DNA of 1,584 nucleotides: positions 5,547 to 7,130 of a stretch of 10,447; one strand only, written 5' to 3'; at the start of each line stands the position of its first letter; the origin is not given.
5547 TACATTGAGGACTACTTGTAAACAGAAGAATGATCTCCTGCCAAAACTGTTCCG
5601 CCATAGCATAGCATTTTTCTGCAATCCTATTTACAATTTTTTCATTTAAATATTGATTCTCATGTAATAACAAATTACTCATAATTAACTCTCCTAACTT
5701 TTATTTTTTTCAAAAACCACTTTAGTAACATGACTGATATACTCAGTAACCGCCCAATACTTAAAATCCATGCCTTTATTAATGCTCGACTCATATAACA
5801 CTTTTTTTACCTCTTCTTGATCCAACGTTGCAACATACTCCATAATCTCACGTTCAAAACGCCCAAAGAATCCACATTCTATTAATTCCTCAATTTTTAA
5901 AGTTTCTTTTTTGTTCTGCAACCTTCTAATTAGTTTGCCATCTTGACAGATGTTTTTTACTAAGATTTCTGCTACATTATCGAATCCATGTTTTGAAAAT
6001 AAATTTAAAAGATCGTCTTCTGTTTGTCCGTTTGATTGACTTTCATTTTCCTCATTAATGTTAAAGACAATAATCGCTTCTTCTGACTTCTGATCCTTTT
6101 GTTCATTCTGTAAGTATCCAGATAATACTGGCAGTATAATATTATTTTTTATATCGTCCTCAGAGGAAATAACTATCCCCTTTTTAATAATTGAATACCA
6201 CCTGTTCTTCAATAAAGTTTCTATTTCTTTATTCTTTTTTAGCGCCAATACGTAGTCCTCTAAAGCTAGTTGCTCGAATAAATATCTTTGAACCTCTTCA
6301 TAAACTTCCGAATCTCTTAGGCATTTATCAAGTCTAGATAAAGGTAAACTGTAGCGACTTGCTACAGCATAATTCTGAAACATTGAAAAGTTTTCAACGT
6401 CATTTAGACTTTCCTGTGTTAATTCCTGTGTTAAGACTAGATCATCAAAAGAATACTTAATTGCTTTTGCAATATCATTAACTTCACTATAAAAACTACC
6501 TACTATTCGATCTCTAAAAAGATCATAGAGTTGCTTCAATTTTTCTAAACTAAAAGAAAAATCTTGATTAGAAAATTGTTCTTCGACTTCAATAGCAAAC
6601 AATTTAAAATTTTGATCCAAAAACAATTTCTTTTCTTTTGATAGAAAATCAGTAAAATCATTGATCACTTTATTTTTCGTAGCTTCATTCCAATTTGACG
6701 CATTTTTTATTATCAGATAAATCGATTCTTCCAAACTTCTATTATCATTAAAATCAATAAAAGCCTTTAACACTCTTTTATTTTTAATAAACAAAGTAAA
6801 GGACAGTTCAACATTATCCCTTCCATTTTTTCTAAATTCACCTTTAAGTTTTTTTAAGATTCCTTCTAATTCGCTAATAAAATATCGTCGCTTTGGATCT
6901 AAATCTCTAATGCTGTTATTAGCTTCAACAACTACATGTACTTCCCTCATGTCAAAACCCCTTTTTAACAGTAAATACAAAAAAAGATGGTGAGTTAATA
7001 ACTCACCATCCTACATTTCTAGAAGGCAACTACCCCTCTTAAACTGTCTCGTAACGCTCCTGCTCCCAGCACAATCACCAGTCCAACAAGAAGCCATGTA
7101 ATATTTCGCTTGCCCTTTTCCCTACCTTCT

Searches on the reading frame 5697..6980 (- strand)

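Call 3: search_protein_families(library=pfam, proteins=[window:5697-6980:-], max_evalue=1)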
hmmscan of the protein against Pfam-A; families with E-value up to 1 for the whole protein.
window:5697-6980:- (428 aa): 1 family
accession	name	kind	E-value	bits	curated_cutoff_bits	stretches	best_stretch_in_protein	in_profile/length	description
PF00558.24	Vpu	-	0.049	13.9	24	1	286-337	27-78/81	Vpu protein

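Call 4: search_protein_families(library=ncbifam, proteins=[window:5697-6980:-], max_evalue=1)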
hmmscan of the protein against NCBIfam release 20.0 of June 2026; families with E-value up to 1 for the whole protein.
window:5697-6980:- (428 aa): 0 families
